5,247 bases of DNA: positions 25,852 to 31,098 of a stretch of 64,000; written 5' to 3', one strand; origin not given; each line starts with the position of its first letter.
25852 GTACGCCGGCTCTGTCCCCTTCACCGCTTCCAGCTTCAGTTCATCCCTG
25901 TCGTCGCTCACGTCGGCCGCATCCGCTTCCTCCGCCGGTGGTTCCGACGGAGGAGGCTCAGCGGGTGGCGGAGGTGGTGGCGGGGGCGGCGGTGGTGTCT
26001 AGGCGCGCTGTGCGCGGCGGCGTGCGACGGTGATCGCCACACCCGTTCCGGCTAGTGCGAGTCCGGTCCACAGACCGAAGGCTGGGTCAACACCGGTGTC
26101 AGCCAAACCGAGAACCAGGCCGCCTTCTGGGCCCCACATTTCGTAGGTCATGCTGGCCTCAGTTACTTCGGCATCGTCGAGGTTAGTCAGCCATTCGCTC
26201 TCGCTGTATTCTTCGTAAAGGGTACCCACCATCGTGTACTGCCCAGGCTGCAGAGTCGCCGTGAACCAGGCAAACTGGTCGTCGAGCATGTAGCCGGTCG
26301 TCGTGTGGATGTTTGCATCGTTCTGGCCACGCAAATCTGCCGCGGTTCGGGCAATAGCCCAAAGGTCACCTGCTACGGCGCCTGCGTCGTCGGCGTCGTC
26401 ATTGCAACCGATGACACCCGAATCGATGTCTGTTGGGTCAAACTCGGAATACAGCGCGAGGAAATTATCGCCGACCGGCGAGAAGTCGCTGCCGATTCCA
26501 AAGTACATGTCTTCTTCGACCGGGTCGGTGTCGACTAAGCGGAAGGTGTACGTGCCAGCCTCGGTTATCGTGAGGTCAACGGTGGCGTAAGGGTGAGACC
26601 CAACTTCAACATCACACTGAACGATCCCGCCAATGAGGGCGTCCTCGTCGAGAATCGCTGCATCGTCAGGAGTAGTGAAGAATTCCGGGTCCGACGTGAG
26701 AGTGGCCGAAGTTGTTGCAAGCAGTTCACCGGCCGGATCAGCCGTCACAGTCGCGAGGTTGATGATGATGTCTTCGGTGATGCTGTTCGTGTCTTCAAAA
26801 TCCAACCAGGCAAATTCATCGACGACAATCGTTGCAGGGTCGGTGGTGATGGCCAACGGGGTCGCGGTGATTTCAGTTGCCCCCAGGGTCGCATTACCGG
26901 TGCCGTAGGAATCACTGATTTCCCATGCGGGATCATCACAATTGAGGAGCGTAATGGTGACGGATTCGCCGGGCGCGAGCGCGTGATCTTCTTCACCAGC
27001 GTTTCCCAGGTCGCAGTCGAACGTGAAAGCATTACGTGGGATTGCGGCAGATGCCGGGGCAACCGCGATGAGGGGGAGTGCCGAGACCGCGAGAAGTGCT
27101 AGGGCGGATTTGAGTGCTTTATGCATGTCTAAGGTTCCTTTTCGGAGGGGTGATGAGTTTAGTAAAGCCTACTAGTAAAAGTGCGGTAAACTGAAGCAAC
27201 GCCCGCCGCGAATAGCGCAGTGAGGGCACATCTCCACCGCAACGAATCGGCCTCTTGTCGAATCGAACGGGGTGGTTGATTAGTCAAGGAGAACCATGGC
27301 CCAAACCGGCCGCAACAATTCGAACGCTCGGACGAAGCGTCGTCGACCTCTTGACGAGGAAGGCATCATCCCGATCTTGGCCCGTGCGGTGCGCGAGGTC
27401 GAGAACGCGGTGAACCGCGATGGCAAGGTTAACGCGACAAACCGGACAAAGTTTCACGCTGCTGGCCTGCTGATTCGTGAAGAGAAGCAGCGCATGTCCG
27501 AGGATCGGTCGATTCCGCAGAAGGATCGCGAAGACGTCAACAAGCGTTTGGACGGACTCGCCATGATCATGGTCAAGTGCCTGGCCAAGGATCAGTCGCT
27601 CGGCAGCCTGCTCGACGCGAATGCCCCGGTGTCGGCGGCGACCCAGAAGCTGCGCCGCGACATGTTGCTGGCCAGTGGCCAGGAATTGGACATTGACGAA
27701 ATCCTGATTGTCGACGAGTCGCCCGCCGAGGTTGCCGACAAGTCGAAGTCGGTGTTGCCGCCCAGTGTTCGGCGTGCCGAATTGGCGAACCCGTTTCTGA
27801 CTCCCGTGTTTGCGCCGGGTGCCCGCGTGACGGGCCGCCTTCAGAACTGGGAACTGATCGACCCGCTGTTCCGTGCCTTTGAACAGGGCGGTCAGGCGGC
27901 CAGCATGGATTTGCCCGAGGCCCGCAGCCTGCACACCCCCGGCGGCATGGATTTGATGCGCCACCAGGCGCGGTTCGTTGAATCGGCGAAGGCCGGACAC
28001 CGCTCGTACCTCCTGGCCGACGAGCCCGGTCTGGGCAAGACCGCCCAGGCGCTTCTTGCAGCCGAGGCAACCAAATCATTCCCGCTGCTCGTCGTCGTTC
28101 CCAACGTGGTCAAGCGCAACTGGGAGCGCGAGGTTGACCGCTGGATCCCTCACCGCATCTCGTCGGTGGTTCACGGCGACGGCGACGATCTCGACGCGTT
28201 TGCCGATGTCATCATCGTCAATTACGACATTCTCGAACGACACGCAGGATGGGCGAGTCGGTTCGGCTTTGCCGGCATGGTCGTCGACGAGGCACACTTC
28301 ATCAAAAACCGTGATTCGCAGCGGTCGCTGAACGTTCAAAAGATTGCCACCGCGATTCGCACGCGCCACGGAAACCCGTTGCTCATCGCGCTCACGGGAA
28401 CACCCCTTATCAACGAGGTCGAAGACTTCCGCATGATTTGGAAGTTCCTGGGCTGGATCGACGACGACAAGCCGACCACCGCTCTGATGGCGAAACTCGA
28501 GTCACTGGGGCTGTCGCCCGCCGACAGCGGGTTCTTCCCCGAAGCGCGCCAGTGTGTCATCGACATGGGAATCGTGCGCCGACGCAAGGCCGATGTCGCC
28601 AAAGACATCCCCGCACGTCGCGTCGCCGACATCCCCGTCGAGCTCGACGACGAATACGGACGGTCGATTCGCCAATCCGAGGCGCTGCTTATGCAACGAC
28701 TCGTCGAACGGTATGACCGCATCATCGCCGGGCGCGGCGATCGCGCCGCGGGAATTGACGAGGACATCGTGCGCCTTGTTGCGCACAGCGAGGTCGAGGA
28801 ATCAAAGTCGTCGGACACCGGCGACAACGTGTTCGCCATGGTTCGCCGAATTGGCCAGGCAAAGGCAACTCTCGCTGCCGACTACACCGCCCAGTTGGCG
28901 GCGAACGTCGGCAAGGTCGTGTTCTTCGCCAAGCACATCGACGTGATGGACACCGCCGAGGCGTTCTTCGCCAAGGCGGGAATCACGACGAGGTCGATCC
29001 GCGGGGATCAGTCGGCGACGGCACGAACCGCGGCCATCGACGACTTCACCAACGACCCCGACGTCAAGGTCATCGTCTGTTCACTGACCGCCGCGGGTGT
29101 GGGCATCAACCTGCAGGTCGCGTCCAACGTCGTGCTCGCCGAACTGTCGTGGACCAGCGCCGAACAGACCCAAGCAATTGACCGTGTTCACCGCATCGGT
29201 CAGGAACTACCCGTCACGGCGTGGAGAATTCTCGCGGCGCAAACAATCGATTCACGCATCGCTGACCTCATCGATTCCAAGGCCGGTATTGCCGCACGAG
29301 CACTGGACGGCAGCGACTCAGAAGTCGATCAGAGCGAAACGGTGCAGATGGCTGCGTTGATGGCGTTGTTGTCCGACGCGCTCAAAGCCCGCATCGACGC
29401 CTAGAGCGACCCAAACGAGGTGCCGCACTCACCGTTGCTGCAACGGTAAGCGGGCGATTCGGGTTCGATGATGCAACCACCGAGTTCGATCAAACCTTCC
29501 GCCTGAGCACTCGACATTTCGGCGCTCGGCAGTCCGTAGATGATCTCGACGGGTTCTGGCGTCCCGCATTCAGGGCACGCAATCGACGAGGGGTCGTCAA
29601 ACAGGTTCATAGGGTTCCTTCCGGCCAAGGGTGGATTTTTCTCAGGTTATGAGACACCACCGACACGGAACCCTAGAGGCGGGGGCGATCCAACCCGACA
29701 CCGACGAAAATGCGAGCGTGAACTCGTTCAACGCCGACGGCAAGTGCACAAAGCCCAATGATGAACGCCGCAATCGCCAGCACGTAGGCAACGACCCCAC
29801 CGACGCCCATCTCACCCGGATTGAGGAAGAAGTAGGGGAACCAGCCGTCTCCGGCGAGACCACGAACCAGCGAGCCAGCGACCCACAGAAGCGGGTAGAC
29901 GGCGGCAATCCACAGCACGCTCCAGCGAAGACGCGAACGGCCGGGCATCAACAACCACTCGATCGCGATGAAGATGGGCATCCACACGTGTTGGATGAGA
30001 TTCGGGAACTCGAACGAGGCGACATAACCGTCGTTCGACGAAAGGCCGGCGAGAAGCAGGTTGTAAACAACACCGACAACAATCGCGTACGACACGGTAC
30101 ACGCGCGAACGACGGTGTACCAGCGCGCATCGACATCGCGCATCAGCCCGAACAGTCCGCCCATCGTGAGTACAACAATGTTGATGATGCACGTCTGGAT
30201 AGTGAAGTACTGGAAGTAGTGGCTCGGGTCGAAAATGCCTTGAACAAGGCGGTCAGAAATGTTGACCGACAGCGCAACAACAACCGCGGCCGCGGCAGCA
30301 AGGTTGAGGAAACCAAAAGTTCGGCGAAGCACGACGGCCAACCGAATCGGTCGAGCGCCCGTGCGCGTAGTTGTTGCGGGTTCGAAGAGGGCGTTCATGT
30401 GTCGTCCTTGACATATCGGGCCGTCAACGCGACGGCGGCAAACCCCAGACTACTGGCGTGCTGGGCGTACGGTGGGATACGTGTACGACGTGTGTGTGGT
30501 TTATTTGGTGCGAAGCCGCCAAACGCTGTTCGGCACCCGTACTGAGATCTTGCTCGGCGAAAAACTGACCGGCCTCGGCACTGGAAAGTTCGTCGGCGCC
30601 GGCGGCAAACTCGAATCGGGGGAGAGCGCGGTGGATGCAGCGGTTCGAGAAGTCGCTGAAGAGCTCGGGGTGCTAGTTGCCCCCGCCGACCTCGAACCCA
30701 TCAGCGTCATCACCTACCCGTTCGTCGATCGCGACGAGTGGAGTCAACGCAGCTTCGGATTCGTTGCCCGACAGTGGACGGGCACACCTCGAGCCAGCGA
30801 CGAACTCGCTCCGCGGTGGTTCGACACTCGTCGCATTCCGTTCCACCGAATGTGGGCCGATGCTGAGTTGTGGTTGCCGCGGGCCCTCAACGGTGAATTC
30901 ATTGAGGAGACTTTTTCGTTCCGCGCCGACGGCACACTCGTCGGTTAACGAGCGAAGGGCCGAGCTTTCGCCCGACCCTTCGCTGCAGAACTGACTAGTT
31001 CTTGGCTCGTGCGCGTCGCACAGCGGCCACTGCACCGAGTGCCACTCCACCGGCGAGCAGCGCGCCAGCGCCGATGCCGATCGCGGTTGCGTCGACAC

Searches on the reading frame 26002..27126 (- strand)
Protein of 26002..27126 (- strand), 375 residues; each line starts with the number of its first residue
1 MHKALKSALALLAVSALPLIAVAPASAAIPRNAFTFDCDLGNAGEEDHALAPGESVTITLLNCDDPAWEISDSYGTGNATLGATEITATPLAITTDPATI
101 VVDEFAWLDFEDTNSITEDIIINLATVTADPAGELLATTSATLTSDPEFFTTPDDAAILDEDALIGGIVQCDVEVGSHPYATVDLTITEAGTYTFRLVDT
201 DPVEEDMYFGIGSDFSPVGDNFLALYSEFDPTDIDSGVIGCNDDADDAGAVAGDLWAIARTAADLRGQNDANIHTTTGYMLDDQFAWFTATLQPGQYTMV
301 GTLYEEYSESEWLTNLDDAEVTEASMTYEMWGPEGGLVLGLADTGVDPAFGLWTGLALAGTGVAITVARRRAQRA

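Call 69: search_protein_families(library=pfam, proteins=[window:26002-27126:-], max_evalue=10)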
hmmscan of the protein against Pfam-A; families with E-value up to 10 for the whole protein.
window:26002-27126:- (375 aa): 0 families

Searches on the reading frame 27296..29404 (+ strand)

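Call 41: search_protein_families(library=padloc, proteins=[window:27296-29404:+], max_evalue=0.001)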
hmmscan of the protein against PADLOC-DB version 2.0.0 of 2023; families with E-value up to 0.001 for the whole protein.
window:27296-29404:+ (702 aa): 31 families (the best 25 are shown)
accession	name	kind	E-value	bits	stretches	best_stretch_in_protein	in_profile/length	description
PDLC02627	DrmD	-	6e-38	128.5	2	514-680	546-709/748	DrmD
PDLC02842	DpdE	-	1.2e-35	120.5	1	239-677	724-1160/1176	DpdE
PDLC02850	DpdE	-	9.6e-35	117.8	1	238-678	826-1250/1282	DpdE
PDLC02849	DpdE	-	4.1e-34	115.9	1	239-689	423-848/857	DpdE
PDLC00633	ZorD1|ZorD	-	5.9e-34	115.3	1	226-667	453-882/908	"SWI2/SNF2 helicase, Mrr-like nuclease"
PDLC00631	ZorD1|ZorD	-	8.6e-33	111.2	1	218-681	440-922/1071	"SWI2/SNF2 helicase, Mrr-like nuclease"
PDLC02851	DpdE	-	8.2e-32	108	1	239-674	620-1039/1055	DpdE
PDLC02845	DpdE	-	3e-31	106.1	2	537-688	1141-1290/1293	DpdE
PDLC00632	ZorD1|ZorD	-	4.7e-31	105.6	2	303-685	716-1094/1101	"SWI2/SNF2 helicase, Mrr-like nuclease"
PDLC00629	ZorD1|ZorD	-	7.6e-30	101.6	1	228-676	495-961/1012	"SWI2/SNF2 helicase, Mrr-like nuclease"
PDLC02852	DpdE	-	3e-26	89.6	2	514-666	703-853/905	DpdE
PDLC00634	ZorD1|ZorD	-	3.7e-23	79.2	2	566-669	856-968/1208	"SWI2/SNF2 helicase, Mrr-like nuclease"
PDLC00628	ZorD1|ZorD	-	3.3e-20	69.4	1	220-642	513-939/1171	"SWI2/SNF2 helicase, Mrr-like nuclease"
PDLC00627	ZorD1|ZorD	-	6.5e-19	65.4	1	524-643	831-958/1006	"SWI2/SNF2 helicase, Mrr-like nuclease"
PDLC02500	BrxHI|BrxHII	-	1.6e-18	64.7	1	540-666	482-605/933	BrxHI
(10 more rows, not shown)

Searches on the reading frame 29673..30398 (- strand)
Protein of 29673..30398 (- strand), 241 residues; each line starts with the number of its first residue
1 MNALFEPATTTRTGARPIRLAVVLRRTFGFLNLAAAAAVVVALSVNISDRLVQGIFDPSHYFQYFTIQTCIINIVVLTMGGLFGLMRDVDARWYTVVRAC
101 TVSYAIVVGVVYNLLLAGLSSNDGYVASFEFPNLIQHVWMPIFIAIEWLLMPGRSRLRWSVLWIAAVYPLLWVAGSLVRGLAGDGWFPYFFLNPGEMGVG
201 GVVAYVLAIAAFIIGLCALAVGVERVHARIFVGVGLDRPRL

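Call 3: search_protein_families(library=pfam, proteins=[window:29673-30398:-], max_evalue=0.01)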
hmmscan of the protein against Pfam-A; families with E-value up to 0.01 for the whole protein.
window:29673-30398:- (241 aa): 0 families

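Call 4: search_protein_families(library=ncbifam, proteins=[window:29673-30398:-], max_evalue=0.01)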
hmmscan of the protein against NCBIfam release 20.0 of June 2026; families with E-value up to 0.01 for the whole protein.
window:29673-30398:- (241 aa): 1 family
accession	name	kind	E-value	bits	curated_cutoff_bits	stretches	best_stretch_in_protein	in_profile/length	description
NF038065.1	Pr6Pr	domain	4.1e-28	98.6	30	1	61-226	1-162/162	Pr6Pr family membrane protein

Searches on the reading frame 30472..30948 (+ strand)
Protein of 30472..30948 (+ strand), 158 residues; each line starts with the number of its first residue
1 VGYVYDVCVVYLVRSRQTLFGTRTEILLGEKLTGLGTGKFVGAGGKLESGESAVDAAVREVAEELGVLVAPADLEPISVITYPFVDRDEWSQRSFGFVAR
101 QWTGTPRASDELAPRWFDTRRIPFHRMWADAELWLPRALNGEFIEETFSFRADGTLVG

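Call 3: search_protein_families(library=pfam, proteins=[window:30472-30948:+], max_evalue=0.01)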
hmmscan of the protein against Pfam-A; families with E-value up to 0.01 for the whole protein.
window:30472-30948:+ (158 aa): 1 family
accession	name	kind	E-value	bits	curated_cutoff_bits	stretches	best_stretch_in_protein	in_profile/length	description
PF00293.34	NUDIX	-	2.2e-13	50.8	21.1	1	20-136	11-132/134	NUDIX domain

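Call 4: search_protein_families(library=ncbifam, proteins=[window:30472-30948:+], max_evalue=0.01)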
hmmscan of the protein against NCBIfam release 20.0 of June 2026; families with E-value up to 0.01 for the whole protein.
window:30472-30948:+ (158 aa): 7 families
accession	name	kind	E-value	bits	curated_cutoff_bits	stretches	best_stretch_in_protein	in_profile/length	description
NF006530.0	PRK08999.1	equivalog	2.8e-07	29.9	245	1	43-125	38-115/315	Nudix family hydrolase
NF008044.0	PRK10776.1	equivalog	3.7e-07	30.1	148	1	38-120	31-108/130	8-oxo-dGTP diphosphatase MutT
TIGR00586.1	mutt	equivalog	4.8e-06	26.6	97.9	1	39-87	33-79/129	8-oxo-dGTP diphosphatase MutT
TIGR02705.1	nudix_YtkD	equivalog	6.4e-05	22.5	154.4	1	44-69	51-76/156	RNA deprotection pyrophosphohydrolase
NF007834.0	PRK10546.1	equivalog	0.00012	21.9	156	1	38-72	30-64/135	pyrimidine (deoxy)nucleoside triphosphate diphosphatase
NF006961.0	PRK09438.1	equivalog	0.0016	17.9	103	1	44-72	38-66/151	dihydroneopterin triphosphate diphosphatase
NF012016.0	PRK15472.1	equivalog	0.0039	16.9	95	1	34-77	27-70/141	nucleoside triphosphatase NudI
